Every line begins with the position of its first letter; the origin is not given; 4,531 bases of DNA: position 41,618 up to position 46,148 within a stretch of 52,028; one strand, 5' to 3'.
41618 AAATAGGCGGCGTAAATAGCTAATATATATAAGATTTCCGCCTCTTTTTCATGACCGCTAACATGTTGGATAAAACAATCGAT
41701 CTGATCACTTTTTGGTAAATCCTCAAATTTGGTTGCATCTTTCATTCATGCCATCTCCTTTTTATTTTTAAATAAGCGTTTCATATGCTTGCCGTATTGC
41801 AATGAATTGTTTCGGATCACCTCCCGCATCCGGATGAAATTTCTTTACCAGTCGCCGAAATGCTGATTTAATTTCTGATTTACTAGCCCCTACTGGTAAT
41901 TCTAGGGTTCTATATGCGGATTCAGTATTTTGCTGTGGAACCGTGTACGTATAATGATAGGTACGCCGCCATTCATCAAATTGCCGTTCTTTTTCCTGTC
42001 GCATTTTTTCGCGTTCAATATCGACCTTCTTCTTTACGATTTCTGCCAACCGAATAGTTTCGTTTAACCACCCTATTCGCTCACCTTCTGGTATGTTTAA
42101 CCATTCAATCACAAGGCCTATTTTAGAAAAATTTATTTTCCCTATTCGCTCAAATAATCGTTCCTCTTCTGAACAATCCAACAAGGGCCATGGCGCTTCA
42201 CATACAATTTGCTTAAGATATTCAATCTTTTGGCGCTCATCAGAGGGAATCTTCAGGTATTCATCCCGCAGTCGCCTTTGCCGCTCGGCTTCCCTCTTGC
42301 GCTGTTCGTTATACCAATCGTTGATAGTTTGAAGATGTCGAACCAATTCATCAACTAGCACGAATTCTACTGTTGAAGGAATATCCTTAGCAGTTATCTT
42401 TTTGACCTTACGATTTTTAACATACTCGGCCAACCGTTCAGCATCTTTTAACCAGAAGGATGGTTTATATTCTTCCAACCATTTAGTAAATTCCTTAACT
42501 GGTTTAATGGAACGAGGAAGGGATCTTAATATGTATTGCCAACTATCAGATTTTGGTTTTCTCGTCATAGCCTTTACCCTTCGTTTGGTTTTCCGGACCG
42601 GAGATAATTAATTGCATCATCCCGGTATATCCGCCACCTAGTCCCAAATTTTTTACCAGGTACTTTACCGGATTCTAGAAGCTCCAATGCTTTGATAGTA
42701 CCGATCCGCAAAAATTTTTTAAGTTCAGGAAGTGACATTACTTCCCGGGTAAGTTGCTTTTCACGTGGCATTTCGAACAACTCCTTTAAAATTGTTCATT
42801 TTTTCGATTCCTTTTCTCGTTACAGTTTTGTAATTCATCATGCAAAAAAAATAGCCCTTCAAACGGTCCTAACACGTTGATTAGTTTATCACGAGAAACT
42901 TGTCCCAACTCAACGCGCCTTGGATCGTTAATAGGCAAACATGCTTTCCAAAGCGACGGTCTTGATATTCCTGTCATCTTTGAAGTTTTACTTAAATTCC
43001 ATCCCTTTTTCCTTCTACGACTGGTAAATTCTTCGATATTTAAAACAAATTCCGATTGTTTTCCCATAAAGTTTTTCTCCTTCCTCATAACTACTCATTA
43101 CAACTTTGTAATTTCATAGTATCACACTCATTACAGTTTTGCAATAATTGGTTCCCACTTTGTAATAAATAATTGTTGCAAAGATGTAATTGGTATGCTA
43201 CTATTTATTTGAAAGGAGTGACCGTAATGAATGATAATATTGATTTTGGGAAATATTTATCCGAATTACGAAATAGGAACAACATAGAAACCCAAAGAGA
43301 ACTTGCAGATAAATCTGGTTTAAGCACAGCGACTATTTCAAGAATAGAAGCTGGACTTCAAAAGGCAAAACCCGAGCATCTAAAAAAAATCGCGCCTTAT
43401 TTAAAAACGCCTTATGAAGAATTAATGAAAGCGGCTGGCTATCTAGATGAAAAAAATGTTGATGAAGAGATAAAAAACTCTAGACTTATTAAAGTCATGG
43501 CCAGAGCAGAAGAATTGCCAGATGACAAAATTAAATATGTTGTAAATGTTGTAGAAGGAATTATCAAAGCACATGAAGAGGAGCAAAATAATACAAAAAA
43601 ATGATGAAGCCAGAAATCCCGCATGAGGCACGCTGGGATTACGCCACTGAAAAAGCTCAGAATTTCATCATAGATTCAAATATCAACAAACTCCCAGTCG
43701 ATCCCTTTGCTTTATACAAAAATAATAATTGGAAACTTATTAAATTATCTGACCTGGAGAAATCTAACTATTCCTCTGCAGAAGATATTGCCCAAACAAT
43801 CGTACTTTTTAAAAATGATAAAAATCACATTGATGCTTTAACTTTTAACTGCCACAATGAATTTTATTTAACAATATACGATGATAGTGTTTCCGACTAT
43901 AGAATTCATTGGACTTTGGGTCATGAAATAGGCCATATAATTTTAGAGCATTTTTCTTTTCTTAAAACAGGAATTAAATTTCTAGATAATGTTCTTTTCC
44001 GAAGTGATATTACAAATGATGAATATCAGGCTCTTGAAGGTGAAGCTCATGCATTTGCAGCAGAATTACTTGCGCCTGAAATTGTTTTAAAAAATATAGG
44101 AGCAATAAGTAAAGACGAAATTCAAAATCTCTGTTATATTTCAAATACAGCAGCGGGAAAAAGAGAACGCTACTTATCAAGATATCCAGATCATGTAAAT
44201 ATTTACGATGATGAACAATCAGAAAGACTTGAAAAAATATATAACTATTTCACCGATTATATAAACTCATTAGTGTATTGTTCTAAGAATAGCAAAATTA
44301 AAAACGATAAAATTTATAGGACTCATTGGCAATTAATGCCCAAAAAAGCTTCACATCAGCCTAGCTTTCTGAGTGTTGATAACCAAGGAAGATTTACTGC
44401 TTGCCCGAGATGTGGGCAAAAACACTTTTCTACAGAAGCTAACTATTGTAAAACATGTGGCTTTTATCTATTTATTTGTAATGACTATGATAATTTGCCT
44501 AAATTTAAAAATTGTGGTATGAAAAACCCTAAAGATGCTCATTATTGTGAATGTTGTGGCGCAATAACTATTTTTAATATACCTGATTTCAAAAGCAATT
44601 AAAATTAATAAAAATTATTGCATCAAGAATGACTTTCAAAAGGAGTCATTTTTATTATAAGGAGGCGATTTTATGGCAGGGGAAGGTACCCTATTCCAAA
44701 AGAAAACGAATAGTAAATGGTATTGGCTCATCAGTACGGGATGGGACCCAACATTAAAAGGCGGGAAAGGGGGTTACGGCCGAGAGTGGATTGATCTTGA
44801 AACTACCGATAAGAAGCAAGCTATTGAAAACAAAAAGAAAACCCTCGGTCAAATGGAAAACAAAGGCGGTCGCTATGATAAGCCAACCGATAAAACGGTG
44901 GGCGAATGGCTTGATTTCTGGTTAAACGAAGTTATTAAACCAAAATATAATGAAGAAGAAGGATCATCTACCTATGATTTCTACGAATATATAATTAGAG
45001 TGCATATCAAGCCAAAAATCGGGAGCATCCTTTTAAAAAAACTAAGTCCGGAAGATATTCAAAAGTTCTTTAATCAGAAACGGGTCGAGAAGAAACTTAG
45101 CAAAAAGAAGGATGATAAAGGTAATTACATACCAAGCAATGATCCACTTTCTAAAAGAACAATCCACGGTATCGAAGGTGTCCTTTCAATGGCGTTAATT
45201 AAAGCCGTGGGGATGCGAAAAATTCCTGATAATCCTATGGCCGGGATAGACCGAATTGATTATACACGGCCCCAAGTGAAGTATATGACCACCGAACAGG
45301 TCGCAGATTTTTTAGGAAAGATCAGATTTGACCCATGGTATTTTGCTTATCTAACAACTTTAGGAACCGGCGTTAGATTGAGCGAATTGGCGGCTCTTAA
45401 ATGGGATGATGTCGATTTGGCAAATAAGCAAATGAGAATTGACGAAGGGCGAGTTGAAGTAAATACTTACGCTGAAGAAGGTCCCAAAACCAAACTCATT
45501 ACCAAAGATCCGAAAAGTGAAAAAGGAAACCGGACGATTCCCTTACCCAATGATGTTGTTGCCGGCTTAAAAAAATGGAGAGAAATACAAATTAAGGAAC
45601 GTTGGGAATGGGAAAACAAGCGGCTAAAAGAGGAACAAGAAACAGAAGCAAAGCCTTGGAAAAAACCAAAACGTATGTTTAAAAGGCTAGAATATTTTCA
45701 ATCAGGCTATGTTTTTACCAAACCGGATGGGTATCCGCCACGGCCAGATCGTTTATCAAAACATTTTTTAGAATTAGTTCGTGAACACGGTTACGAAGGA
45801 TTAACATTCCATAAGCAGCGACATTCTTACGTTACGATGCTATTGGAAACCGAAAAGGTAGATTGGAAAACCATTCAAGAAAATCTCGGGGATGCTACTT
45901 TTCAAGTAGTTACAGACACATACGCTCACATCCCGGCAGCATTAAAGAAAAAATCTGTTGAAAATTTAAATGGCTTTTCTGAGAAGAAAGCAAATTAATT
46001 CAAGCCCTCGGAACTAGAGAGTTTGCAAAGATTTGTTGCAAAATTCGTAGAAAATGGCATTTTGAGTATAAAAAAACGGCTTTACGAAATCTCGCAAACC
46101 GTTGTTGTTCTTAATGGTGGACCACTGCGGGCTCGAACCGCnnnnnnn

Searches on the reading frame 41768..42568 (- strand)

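Call 44: search_protein_families(library=pfam, proteins=[window:41768-42568:-], max_evalue=0.001)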
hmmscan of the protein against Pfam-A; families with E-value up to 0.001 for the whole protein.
window:41768-42568:- (266 aa): 1 family
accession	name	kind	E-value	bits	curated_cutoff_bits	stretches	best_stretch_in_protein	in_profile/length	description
PF00226.36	DnaJ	-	1e-11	45.2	27.8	1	218-265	2-53/63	DnaJ domain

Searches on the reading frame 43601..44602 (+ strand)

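Call 44: search_protein_families(library=pfam, proteins=[window:43601-44602:+], max_evalue=0.001)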
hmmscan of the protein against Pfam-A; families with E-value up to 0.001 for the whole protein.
window:43601-44602:+ (333 aa): 5 families
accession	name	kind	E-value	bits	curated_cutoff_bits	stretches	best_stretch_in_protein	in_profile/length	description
PF06114.19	Peptidase_M78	-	1.1e-05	25.7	22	1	71-165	12-94/123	IrrE N-terminal-like domain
PF12773.13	DZR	-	4e-05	24.1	27.3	0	266-287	25-45/45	Double zinc ribbon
PF01907.25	Ribosomal_L37e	-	0.00033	21.1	27.6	1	263-288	13-38/53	Ribosomal protein L37e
PF13248.11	Zn_ribbon_3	-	0.0005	19.9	27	1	266-287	3-23/26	zinc-ribbon domain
PF13240.11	Zn_Ribbon_1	-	0.00062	19.9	25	0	268-288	2-21/23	zinc-ribbon domain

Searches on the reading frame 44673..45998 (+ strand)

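Call 44: search_protein_families(library=pfam, proteins=[window:44673-45998:+], max_evalue=0.001)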
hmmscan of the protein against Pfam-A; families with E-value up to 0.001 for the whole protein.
window:44673-45998:+ (441 aa): 2 families
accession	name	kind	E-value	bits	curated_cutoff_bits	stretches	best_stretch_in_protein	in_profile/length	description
PF00589.27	Phage_integrase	-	1e-15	58.4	27.1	1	229-420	31-168/172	Phage integrase family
PF14659.12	Phage_int_SAM_3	-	9e-11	42.3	22.6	1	75-135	1-56/58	Phage integrase, N-terminal SAM-like domain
